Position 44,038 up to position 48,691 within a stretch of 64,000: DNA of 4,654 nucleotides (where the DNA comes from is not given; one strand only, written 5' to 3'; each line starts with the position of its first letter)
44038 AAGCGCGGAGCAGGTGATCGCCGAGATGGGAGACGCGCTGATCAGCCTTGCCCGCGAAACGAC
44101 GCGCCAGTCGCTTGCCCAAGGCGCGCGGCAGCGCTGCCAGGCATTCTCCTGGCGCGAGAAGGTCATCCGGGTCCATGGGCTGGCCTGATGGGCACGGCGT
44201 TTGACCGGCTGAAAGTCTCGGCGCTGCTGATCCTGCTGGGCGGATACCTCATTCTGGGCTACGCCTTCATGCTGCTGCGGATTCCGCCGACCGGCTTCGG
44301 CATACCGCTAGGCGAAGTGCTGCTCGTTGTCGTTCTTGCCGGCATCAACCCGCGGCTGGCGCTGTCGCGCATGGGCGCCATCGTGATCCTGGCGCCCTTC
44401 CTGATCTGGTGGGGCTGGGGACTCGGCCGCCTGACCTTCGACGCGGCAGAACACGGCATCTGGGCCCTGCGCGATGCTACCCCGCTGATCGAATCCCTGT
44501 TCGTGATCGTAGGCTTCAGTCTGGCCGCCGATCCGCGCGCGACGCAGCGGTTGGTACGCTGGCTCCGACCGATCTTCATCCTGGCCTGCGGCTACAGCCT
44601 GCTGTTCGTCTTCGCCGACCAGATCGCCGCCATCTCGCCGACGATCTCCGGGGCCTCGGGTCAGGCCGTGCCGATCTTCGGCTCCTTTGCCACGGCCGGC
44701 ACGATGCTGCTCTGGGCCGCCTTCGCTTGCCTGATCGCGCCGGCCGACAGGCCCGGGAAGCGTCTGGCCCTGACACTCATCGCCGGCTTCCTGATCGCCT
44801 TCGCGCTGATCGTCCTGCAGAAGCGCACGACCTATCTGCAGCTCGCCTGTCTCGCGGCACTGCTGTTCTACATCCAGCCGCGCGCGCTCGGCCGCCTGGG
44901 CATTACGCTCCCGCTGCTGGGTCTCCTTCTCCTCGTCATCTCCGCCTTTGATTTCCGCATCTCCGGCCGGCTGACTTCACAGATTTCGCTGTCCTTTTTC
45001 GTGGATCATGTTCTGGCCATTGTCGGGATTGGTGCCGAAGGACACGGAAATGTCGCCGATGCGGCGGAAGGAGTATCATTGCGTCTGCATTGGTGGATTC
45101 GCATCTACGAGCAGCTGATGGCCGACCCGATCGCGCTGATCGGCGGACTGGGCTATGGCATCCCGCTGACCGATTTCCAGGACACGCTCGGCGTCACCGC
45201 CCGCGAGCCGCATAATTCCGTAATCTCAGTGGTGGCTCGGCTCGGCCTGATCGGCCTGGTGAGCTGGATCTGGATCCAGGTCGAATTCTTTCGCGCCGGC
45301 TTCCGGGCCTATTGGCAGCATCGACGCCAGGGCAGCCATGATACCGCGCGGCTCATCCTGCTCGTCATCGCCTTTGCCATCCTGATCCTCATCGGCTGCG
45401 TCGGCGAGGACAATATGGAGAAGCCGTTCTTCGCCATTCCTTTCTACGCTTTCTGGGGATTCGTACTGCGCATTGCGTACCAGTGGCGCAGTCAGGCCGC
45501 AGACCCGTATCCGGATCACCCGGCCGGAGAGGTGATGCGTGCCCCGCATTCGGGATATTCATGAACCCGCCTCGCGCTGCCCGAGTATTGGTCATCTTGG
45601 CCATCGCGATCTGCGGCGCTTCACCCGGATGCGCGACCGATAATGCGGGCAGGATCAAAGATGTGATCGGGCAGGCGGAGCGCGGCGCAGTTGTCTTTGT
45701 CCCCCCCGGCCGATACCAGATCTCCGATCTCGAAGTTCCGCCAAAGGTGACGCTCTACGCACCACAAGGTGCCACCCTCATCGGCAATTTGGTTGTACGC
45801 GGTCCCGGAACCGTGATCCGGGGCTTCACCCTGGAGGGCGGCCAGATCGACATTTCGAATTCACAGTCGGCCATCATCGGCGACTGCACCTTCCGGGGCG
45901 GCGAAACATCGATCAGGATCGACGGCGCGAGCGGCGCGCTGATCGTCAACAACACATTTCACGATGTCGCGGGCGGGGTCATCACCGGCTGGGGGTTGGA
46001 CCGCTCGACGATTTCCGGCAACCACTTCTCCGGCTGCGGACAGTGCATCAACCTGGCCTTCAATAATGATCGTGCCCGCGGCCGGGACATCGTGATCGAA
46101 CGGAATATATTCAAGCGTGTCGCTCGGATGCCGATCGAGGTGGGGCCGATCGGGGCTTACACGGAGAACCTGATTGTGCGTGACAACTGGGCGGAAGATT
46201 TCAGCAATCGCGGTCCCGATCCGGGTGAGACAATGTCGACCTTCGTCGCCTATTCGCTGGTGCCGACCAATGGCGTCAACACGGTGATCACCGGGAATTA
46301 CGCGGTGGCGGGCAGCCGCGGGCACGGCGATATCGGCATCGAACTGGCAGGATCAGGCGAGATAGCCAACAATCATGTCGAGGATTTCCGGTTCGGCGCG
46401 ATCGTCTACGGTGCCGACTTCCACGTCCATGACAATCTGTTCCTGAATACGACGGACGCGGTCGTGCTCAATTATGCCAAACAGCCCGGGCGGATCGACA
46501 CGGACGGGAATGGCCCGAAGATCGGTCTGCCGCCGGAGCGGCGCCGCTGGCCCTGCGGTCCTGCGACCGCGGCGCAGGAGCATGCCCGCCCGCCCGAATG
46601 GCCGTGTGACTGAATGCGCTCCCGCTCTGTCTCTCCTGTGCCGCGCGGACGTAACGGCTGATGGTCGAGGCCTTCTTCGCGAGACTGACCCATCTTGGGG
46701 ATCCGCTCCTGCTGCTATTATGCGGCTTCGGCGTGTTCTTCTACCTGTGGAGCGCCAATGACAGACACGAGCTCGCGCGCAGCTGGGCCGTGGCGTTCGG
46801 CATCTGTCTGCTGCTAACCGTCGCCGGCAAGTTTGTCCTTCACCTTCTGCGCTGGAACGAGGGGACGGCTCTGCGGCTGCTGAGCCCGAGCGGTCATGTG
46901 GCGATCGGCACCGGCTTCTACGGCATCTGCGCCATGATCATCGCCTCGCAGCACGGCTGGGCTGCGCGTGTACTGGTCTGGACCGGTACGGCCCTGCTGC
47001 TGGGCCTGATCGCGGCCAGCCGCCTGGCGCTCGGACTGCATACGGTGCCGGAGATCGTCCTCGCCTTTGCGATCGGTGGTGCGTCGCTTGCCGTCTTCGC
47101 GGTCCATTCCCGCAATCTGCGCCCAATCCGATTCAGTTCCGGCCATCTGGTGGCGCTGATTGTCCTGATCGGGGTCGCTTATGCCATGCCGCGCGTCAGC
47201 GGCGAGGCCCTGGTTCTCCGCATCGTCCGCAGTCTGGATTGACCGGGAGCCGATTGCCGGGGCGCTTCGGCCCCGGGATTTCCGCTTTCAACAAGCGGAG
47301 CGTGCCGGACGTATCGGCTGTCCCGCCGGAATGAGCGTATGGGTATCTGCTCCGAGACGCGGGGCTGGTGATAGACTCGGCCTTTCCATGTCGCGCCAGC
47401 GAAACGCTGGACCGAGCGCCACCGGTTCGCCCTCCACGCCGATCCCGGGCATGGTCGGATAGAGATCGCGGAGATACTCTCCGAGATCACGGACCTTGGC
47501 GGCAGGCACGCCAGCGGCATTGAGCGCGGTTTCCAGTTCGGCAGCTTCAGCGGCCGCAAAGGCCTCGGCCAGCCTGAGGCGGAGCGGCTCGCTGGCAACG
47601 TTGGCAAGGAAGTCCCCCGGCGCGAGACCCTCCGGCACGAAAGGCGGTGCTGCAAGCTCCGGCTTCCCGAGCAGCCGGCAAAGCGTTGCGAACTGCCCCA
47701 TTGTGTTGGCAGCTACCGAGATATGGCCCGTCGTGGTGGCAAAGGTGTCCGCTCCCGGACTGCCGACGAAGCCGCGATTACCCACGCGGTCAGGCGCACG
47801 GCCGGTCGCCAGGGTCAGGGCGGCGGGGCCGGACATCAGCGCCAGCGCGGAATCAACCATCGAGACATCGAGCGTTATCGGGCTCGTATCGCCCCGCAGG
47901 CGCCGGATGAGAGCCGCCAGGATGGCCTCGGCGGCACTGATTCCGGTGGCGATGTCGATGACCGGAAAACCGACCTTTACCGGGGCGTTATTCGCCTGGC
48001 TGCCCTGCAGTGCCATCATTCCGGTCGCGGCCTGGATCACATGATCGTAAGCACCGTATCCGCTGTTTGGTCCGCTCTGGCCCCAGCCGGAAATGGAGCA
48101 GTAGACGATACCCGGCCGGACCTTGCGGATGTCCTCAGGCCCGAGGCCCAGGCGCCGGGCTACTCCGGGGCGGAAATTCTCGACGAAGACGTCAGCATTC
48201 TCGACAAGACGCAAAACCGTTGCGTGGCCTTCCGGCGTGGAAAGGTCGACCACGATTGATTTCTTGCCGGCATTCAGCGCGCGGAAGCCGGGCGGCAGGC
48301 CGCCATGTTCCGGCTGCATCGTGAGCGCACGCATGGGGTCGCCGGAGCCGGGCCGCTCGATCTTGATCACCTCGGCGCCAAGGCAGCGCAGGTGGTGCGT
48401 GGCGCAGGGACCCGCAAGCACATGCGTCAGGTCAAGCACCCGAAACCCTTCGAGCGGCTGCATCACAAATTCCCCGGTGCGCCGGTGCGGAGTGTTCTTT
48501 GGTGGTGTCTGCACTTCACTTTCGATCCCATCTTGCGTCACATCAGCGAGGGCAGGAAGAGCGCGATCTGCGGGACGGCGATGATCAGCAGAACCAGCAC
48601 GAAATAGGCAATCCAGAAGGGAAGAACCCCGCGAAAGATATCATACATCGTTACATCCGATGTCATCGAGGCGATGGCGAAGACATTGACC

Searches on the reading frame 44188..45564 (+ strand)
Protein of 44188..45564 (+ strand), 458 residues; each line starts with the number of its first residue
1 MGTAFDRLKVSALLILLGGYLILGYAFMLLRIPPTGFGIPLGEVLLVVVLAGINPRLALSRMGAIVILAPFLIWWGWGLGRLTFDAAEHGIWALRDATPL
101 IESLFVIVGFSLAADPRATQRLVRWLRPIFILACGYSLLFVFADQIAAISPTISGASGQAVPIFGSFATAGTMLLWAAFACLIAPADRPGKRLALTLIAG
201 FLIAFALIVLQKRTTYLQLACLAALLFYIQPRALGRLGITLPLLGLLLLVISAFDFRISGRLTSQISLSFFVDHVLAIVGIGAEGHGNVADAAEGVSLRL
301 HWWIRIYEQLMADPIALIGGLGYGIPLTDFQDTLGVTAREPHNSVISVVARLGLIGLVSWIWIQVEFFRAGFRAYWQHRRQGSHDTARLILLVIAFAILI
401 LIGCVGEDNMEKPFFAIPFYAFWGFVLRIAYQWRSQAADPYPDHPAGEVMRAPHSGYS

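Call 62: search_protein_families(library=pfam, proteins=[window:44188-45564:+], max_evalue=0.01)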
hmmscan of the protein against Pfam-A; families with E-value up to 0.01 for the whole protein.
window:44188-45564:+ (458 aa): 1 family
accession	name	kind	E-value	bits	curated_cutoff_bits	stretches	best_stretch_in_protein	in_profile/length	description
PF04932.20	Wzy_C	-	1.5e-09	38.2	31.7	1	199-361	2-149/149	O-Antigen ligase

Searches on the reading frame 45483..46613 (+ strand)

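Call 62: search_protein_families(library=pfam, proteins=[window:45483-46613:+], max_evalue=0.01)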
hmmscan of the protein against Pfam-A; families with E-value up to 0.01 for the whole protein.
window:45483-46613:+ (376 aa): 3 families
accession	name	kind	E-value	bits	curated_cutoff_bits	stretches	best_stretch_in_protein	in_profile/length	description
PF13229.12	Beta_helix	-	3.4e-13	50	25.9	1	120-239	24-136/158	Right handed beta helix region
PF12708.12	Pect-lyase_RHGA_epim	-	2.1e-09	37.9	27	2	121-189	146-212/213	Rhamnogalacturonase A/epimerase, pectate lyase-like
PF05048.19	NosD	-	1.7e-07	31.4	23.6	1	122-208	63-144/212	Periplasmic copper-binding protein (NosD)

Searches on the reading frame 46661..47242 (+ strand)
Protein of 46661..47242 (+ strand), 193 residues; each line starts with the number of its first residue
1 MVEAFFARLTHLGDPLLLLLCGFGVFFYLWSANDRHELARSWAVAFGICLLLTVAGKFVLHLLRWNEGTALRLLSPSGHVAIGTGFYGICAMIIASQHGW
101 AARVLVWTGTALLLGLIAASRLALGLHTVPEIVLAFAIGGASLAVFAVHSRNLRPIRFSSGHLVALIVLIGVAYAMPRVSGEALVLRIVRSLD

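Call 62: search_protein_families(library=pfam, proteins=[window:46661-47242:+], max_evalue=0.01)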
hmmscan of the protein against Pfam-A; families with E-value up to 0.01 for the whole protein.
window:46661-47242:+ (193 aa): 1 family
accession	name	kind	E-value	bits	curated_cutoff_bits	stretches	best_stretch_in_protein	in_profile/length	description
PF01569.27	PAP2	-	2.4e-06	27.8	27.2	1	76-147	52-122/130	PAP2 superfamily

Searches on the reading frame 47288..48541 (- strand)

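Call 62: search_protein_families(library=pfam, proteins=[window:47288-48541:-], max_evalue=0.01)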
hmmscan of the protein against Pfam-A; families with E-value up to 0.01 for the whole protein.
window:47288-48541:- (417 aa): 1 family
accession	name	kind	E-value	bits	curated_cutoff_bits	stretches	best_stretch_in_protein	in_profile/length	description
PF02515.22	CoA_transf_3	-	2.3e-95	320.2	23.3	1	30-400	1-366/366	CoA-transferase family III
